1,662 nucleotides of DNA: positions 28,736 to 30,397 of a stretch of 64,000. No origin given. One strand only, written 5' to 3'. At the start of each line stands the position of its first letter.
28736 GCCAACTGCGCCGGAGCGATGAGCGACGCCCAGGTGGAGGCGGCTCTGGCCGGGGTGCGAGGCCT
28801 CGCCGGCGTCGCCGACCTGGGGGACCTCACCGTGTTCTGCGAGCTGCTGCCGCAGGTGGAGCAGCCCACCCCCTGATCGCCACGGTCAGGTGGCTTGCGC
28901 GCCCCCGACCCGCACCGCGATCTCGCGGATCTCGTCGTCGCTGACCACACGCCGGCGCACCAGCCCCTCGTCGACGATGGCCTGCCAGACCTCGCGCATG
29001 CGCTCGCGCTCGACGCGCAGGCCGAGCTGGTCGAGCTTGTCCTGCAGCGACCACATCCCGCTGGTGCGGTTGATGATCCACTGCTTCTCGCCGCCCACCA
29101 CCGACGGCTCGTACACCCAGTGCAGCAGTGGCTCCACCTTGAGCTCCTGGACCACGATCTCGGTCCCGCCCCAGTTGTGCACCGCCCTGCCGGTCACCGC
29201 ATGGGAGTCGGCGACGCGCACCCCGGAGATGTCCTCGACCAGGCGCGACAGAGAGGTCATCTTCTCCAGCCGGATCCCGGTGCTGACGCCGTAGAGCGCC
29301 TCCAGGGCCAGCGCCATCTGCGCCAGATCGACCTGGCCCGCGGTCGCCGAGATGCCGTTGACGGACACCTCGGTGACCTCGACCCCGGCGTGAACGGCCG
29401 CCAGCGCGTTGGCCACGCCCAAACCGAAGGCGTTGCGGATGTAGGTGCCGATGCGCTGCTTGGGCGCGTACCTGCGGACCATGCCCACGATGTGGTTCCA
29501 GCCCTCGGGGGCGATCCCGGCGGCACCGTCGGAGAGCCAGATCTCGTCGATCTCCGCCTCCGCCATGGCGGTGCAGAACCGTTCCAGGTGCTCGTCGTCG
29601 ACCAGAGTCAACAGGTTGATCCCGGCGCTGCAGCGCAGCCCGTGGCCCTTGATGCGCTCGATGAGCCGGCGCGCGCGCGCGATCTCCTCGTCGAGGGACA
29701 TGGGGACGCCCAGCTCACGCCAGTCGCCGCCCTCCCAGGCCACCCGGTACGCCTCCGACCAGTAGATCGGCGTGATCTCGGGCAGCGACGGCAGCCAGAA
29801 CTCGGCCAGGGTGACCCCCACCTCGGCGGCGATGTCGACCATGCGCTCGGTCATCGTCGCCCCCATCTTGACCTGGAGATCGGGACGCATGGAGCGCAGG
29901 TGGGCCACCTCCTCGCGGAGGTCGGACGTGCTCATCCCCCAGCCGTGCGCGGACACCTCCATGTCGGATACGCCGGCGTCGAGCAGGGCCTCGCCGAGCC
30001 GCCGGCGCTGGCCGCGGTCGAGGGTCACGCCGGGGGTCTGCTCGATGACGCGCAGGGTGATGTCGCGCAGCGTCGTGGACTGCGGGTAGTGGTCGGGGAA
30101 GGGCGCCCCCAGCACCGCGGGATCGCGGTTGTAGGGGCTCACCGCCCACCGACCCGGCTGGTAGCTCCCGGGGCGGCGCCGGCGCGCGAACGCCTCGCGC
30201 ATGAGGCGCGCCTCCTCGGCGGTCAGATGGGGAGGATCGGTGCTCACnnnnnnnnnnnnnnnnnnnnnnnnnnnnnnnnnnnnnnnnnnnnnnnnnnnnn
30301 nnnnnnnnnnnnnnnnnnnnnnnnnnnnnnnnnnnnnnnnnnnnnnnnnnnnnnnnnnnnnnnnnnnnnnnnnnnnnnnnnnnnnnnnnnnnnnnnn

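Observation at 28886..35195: Coupled operon of a ligand-less DRE-TIM protein, an IPMDH-family dehydrogenase, an amidohydrolase-fold protein and a PrpD-family protein, with a second divergent PrpD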

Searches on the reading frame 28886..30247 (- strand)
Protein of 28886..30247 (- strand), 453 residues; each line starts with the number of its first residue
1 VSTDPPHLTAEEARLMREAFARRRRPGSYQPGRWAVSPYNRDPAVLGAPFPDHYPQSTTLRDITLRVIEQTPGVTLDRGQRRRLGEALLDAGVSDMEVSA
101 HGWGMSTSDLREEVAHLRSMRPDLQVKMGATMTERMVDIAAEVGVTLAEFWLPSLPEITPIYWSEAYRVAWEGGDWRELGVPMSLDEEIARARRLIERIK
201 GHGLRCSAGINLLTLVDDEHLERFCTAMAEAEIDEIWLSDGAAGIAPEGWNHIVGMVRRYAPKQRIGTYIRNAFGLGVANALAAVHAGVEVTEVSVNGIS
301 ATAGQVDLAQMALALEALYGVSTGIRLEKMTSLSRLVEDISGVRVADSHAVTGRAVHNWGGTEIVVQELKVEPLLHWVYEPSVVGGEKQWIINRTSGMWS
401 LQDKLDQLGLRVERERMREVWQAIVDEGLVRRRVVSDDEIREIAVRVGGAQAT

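Call 6: search_protein_families(library=pfam, proteins=[window:28886-30247:-], max_evalue=0.01)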
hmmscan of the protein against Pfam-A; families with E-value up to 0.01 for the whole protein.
window:28886-30247:- (453 aa): 2 families
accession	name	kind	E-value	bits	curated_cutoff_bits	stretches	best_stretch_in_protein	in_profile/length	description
PF00682.25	HMGL-like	-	8.8e-29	101.1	29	2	182-337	105-260/260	HMGL-like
PF22617.1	HCS_D2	-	0.0015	19.3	27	1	379-425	28-75/82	Homocitrate synthase post-HMGL domain-like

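Call 7: search_protein_families(library=ncbifam, proteins=[window:28886-30247:-], max_evalue=0.01)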
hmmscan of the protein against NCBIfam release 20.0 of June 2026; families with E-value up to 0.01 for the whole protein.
window:28886-30247:- (453 aa): 24 families
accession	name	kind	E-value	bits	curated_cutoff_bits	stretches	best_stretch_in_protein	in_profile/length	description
NF002085.0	PRK00915.1-2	subfamily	2.8e-48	164.9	517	2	183-450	118-382/504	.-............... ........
TIGR02090.1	LEU1_arch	subfamily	1.7e-39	136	484.75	1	182-443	104-362/363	isopropylmalate/citramalate/homocitrate synthases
TIGR02146.1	LysS_fung_arch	equivalog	2.7e-37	128.8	413.55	1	183-424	103-342/344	homocitrate synthase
TIGR02660.1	nifV_homocitr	equivalog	3.1e-37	128.7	462.9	1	59-443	3-364/365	homocitrate synthase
NF041069.1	IPMS_Sufob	equivalog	2.2e-29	102.9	600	1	183-447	106-368/371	isopropylmalate synthase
NF002086.0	PRK00915.1-3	equivalog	1.7e-24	86.2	532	1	217-443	149-380/516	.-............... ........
NF002088.0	PRK00915.1-5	equivalog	8.2e-22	77.4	697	1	229-443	158-377/514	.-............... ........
TIGR00973.1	leuA_bact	equivalog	5.3e-20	71.4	598.7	1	217-443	144-375/494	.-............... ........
NF042433.1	CitmalDyn_Leptosp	equivalog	9.4e-20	70.6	950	1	219-438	157-375/514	(R)-citramalate synthase CimA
NF002087.0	PRK00915.1-4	equivalog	1.3e-17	63.6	729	1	217-441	149-379/516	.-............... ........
TIGR00977.1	citramal_synth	equivalog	4.1e-17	61.7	450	1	228-416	163-352/526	citramalate synthase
TIGR03217.1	4OH_2_O_val_ald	equivalog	1e-12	48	286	1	195-332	119-256/334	4-hydroxy-2-oxovalerate aldolase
NF002084.0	PRK00915.1-1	equivalog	8.9e-12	44.3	748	1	224-423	154-359/523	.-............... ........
NF006049.0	PRK08195.1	subfamily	9.5e-12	44.6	229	1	193-335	122-264/344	4-hyroxy-2-oxovalerate/4-hydroxy-2-oxopentanoic acid aldolase,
NF042434.1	IPMS_Lepto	equivalog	6.6e-09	35.2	500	1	256-420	193-362/374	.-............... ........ LeuA2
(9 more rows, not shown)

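Call 13: find_homologous_proteins(query=window:28886-30247:-, max_evalue=1e-10)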
Query window:28886-30247:- (453 aa): 58 proteins with E <= 1e-10 among 8000 candidates.
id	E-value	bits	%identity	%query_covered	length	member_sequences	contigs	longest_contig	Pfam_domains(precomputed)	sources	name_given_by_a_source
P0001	0.0e+0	1010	100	100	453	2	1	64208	PF00682.26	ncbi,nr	ncbi:MAG TPA: hypothetical protein VG520_06230 [Candidatus Dormibacteraeota bacterium]|nr:hypothetic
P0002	1.1e-270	916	90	99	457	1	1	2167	PF00682.26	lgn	-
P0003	5.2e-266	901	88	99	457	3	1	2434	PF00682.26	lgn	-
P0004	6.7e-257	871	86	100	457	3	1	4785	PF00682.26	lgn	-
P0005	3.4e-242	822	80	99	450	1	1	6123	PF00682.26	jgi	jgi:isopropylmalate/homocitrate/citramalate synthase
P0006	2.2e-232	790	76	98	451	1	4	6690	PF00682.26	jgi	jgi:isopropylmalate/homocitrate/citramalate synthase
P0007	1.2e-231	787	78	98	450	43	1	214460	PF00682.26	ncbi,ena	-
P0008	3.3e-231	786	78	97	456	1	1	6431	PF00682.26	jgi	jgi:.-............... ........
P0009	2.5e-229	780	75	100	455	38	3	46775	PF00682.26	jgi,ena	jgi:isopropylmalate/homocitrate/citramalate synthase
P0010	8.9e-229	778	76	98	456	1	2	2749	PF00682.26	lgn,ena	-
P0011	9.6e-229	778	76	97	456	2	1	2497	PF00682.26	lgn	-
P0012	3.0e-228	776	75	99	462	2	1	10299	PF00682.26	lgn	-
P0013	2.9e-226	770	73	100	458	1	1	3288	PF00682.26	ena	-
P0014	2.0e-224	764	72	99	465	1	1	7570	PF00682.26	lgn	-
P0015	5.2e-224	762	75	98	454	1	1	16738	PF00682.26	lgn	-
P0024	1.4e-194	665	64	99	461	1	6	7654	PF00682.26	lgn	-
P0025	2.3e-182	625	61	98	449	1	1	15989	PF00682.26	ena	-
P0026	1.4e-179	616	61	98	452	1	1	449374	PF00682.26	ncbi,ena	-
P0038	1.6e-97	345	43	98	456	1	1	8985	PF00682.26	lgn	-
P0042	5.5e-81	291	37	97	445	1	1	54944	PF00682.26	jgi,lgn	-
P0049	1.9e-73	266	35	96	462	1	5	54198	PF00682.26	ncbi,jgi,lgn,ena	ncbi:MAG TPA: hypothetical protein VII59_00800 [Streptosporangiaceae bacterium]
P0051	3.3e-58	216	35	95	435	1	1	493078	PF00682.26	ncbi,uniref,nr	ncbi:hypothetical protein D0T12_22650 [Actinomadura spongiicola]|uniref:Pyruvate carboxyltransferase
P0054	8.0e-28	116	27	93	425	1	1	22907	PF22617.2,PF00682.26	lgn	-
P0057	2.4e-17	81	25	94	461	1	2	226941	PF00682.26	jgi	jgi:isopropylmalate/homocitrate/citramalate synthase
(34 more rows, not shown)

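Call 15: find_encoding_contigs(protein=P0007, flank=10000, max_places=1)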
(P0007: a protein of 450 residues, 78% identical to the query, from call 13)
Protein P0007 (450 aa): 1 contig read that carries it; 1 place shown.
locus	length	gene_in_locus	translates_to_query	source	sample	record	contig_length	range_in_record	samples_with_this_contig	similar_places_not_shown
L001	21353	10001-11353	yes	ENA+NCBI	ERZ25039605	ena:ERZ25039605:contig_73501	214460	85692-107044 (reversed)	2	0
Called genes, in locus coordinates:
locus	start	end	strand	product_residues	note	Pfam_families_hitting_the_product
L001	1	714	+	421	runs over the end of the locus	PF22484:DUF6986, PF03328:HpcH_HpaI, PF01274:MS_TIM-barrel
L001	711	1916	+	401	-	PF02515:CoA_transf_3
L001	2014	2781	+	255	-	PF00392:GntR, PF13412:HTH_24 (faint), PF07729:FCD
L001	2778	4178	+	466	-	PF03972:MmgE_PrpD_N, PF19305:MmgE_PrpD_C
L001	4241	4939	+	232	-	PF03737:RraA-like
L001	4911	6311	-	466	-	PF03972:MmgE_PrpD_N, PF19305:MmgE_PrpD_C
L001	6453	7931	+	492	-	PF03972:MmgE_PrpD_N, PF19305:MmgE_PrpD_C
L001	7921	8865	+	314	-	PF19799:DUF6282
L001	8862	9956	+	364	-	PF00180:Iso_dh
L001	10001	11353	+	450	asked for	PF00682:HMGL-like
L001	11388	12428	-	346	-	PF00180:Iso_dh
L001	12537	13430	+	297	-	PF13714:PEP_mutase, PF00463:ICL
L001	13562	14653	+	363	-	PF00180:Iso_dh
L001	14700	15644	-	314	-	PF00389:2-Hacid_dh, PF02826:2-Hacid_dh_C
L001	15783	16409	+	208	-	PF02417:Chromate_transp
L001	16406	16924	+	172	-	PF02417:Chromate_transp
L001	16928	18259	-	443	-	PF00285:Citrate_synt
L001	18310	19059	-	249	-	PF00903:Glyoxalase, PF18029:Glyoxalase_6, PF22677:Ble-like_N (faint), PF00903:Glyoxalase, PF18029:Glyoxalase_6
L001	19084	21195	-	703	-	-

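Call 16: find_encoding_contigs(protein=P0026, flank=10000, max_places=1)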
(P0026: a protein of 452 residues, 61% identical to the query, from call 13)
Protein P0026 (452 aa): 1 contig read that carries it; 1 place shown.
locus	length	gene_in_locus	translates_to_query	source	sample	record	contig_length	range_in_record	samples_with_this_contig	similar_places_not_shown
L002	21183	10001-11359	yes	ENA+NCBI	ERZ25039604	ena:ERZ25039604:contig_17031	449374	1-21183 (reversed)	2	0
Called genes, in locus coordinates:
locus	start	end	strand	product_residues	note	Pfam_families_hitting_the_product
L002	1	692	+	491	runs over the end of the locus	PF00890:FAD_binding_2, PF01266:DAO, PF01494:FAD_binding_3 (faint), PF03486:HI0933_like (weak), PF07992:Pyr_redox_2 (weak), PF12831:FAD_oxidored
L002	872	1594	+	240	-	PF00392:GntR, PF07729:FCD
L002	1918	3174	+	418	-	PF13433:Peripla_BP_5, PF13458:Peripla_BP_6, PF01094:ANF_receptor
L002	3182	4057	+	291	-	PF02653:BPD_transp_2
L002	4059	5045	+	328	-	PF02653:BPD_transp_2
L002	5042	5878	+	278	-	PF00005:ABC_tran, PF13304:AAA_21 (faint), PF12399:BCA_ABC_TP_C (weak)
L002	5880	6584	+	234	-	PF00005:ABC_tran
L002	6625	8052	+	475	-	PF03972:MmgE_PrpD_N, PF19305:MmgE_PrpD_C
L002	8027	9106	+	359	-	PF00180:Iso_dh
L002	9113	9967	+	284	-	PF04909:Amidohydro_2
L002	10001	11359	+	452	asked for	PF00682:HMGL-like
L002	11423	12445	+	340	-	PF13006:Nterm_IS4 (faint), PF00106:adh_short, PF13561:adh_short_C2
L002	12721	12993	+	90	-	-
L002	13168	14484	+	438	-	PF00202:Aminotran_3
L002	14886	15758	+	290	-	PF00266:Aminotran_5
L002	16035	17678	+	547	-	PF00496:SBP_bac_5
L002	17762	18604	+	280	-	PF19300:BPD_transp_1_N, PF00528:BPD_transp_1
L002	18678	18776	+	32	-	-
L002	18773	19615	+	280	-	PF00528:BPD_transp_1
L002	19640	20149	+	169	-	PF00005:ABC_tran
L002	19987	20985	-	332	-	PF05598:DUF772, PF01609:DDE_Tnp_1 (weak)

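Call 17: find_encoding_contigs(protein=P0042, flank=10000, max_places=1)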
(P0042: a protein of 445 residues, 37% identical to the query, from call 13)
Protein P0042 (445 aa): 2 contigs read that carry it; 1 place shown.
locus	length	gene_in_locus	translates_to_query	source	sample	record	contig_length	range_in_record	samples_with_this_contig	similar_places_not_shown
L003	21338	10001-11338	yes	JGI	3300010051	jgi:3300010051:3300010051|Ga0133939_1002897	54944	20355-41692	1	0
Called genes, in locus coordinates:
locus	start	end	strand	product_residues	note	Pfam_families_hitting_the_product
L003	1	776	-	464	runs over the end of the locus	PF03972:MmgE_PrpD_N, PF19305:MmgE_PrpD_C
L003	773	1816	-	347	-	PF00753:Lactamase_B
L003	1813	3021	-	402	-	PF02515:CoA_transf_3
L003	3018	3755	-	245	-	PF00005:ABC_tran, PF13304:AAA_21 (faint)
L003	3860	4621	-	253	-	PF00528:BPD_transp_1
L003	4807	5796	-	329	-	PF13379:NMT1_2, PF09084:NMT1, PF12974:Phosphonate-bd, PF16868:NMT1_3 (weak)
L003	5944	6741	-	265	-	PF00441:Acyl-CoA_dh_1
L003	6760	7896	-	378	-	PF02771:Acyl-CoA_dh_N, PF02770:Acyl-CoA_dh_M, PF00441:Acyl-CoA_dh_1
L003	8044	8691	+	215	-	PF00440:TetR_N, PF17932:TetR_C_24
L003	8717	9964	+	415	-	PF02770:Acyl-CoA_dh_M, PF00441:Acyl-CoA_dh_1, PF08028:Acyl-CoA_dh_2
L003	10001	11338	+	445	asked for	PF00682:HMGL-like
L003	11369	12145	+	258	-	PF00378:ECH_1, PF16113:ECH_2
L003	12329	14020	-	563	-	PF00753:Lactamase_B, PF12706:Lactamase_B_2, PF22505:RNase_J_b_CASP, PF07521:RMMBL, PF17770:RNase_J_C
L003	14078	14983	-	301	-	PF00701:DHDPS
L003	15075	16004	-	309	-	PF00296:Bac_luciferase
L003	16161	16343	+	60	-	-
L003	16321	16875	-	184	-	PF00186:DHFR_1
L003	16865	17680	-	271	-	PF00303:Thymidylat_synt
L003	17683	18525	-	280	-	PF02567:PhzC-PhzF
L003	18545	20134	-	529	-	-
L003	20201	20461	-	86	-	-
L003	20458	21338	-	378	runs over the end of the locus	PF01571:GCV_T, PF08669:GCV_T_C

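Call 29: search_solved_structures(query=window:28886-30247:-, max_evalue=0.001, show_alignments=2)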
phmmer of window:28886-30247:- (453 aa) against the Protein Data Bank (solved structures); distinct sequences matched with E-value up to 0.001: 11.
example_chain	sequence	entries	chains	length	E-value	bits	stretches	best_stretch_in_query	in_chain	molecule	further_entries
6ktq_A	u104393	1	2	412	8.9e-22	80.8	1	59-445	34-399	Homocitrate synthase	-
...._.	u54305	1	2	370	6e-12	48.4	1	267-416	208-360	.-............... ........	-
6e1j_A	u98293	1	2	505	1.6e-11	47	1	267-442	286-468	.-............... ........, A genome specific 1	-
3eeg_A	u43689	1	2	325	6.3e-11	45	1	217-356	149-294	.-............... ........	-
3ble_A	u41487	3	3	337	7e-11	44.8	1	224-356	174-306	Citramalate synthase from Leptospira interrogans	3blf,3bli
3a9i_A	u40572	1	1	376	1.5e-10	43.8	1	232-424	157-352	Homocitrate synthase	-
2ztj_A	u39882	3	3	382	1.5e-10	43.7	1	232-424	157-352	Homocitrate synthase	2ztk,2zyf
4ov4_A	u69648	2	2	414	7.8e-08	34.8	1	262-421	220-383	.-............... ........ | isopropylmalate synthase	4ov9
3ewb_X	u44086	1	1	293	1.2e-06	31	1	269-346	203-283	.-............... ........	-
4jn6_A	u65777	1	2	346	0.00029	23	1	215-327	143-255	4-hydroxy-2-oxovalerate aldolase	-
3ivs_A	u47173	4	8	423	0.00058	22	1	247-432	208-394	Homocitrate synthase, mitochondrial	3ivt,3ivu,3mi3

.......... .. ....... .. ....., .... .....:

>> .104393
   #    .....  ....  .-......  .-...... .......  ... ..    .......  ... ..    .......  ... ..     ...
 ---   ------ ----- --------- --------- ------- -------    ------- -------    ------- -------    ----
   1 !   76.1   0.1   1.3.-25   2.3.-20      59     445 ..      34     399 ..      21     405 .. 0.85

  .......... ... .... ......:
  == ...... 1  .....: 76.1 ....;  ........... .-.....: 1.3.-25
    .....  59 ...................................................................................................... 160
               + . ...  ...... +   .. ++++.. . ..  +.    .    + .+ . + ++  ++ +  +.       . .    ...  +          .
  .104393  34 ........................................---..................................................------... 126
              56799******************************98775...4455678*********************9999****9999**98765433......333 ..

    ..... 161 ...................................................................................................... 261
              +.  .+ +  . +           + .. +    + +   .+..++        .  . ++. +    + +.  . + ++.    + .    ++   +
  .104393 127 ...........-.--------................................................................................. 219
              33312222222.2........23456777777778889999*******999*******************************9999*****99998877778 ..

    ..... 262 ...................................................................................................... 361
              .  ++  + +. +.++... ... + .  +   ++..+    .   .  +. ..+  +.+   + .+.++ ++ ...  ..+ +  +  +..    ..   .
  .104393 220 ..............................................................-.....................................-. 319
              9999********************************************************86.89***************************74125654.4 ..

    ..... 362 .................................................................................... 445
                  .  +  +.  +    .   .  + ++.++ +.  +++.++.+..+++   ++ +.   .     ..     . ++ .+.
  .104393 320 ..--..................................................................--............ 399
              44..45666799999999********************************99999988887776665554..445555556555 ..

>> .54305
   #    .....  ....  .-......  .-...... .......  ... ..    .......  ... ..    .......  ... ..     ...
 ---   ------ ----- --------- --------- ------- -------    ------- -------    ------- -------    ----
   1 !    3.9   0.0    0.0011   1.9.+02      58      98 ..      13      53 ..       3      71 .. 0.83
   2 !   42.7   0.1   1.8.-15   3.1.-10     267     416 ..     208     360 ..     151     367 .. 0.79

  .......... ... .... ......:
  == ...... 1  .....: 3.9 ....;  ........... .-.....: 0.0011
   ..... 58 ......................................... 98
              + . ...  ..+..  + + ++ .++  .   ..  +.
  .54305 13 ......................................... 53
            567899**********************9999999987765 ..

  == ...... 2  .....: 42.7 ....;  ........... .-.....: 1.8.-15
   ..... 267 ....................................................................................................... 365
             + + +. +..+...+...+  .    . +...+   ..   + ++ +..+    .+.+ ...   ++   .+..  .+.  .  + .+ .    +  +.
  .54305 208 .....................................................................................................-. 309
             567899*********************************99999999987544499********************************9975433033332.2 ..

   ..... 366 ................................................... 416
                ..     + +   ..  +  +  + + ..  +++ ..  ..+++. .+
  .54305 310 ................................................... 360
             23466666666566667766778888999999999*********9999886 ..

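Call 40: find_encoding_contigs(protein=P0051, flank=10000, max_places=1)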
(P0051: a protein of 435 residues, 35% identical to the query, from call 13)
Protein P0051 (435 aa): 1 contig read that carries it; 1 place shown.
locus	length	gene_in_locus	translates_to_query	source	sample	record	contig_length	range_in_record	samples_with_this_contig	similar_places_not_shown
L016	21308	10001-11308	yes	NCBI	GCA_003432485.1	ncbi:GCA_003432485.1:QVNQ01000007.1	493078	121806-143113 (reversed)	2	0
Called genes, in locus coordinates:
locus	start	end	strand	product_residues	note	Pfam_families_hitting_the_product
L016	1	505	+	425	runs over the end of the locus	PF08281:Sigma70_r4_2 (weak)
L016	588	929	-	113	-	PF13646:HEAT_2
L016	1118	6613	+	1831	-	PF00289:Biotin_carb_N, PF02222:ATP-grasp, PF02786:CPSase_L_D2, PF07478:Dala_Dala_lig_C, PF02785:Biotin_carb_C, PF00364:Biotin_lipoyl, PF08326:ACC_central, PF01039:Carboxyl_trans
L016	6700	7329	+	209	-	-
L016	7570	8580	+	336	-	PF00296:Bac_luciferase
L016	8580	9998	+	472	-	PF00202:Aminotran_3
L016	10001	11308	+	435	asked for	PF00682:HMGL-like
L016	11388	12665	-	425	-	PF00246:Peptidase_M14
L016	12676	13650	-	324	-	PF04389:Peptidase_M28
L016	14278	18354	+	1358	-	PF00501:AMP-binding, PF13193:AMP-binding_C (weak), PF00550:PP-binding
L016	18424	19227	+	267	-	PF04672:Methyltransf_19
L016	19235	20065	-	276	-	PF00005:ABC_tran, PF02463:SMC_N (weak), PF13304:AAA_21 (faint)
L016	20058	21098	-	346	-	PF01032:FecCD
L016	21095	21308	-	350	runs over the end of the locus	PF01032:FecCD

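Call 41: find_encoding_contigs(protein=P0038, flank=10000, max_places=1)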
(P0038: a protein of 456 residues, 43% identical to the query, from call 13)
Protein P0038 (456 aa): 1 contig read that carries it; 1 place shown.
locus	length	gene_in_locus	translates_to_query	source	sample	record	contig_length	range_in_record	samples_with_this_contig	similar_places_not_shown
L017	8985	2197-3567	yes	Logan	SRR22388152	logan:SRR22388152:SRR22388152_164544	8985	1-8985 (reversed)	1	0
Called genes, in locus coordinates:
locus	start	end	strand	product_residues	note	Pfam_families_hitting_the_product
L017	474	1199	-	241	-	PF00857:Isochorismatase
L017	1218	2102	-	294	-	PF01522:Polysacc_deac_1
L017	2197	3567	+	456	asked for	PF00682:HMGL-like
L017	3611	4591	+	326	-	PF00248:Aldo_ket_red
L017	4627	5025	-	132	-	PF00106:adh_short, PF13561:adh_short_C2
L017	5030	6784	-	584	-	PF02538:Hydantoinase_B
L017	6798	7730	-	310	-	PF00248:Aldo_ket_red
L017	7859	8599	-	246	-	PF00005:ABC_tran, PF13304:AAA_21 (weak)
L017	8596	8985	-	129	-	?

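Call 42: find_encoding_contigs(protein=P0049, flank=10000, max_places=1)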
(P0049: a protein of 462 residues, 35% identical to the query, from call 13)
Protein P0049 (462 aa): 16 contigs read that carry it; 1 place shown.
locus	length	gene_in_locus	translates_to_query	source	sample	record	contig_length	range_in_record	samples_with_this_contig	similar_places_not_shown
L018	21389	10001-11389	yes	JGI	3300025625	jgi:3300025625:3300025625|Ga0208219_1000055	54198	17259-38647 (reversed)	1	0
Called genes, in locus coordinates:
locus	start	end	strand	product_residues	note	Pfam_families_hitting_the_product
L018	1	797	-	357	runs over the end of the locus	PF00753:Lactamase_B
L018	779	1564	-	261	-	PF00378:ECH_1, PF16113:ECH_2, PF01343:Peptidase_S49 (faint)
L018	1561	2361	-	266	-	PF00378:ECH_1, PF16113:ECH_2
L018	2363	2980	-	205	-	PF13549:ATP-grasp_5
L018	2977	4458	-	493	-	PF13607:Succ_CoA_lig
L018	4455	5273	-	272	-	PF00378:ECH_1, PF16113:ECH_2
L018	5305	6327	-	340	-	PF00296:Bac_luciferase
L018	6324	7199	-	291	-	PF00441:Acyl-CoA_dh_1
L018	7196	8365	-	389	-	PF02771:Acyl-CoA_dh_N, PF02770:Acyl-CoA_dh_M, PF00441:Acyl-CoA_dh_1 (faint)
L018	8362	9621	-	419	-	PF02515:CoA_transf_3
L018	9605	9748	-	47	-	-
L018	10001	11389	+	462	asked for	PF00682:HMGL-like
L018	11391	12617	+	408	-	PF02770:Acyl-CoA_dh_M, PF00441:Acyl-CoA_dh_1, PF08028:Acyl-CoA_dh_2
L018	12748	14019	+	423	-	PF13433:Peripla_BP_5 (faint), PF13458:Peripla_BP_6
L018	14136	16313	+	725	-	PF13607:Succ_CoA_lig, PF13549:ATP-grasp_5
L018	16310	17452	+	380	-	PF02771:Acyl-CoA_dh_N, PF02770:Acyl-CoA_dh_M, PF00441:Acyl-CoA_dh_1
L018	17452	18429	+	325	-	PF00441:Acyl-CoA_dh_1, PF08028:Acyl-CoA_dh_2 (weak)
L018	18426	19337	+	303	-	PF02653:BPD_transp_2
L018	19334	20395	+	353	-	PF02653:BPD_transp_2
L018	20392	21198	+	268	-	PF00005:ABC_tran, PF09818:ABC_ATPase (faint), PF13304:AAA_21 (faint)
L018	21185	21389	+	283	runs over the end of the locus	PF00005:ABC_tran, PF13304:AAA_21 (faint)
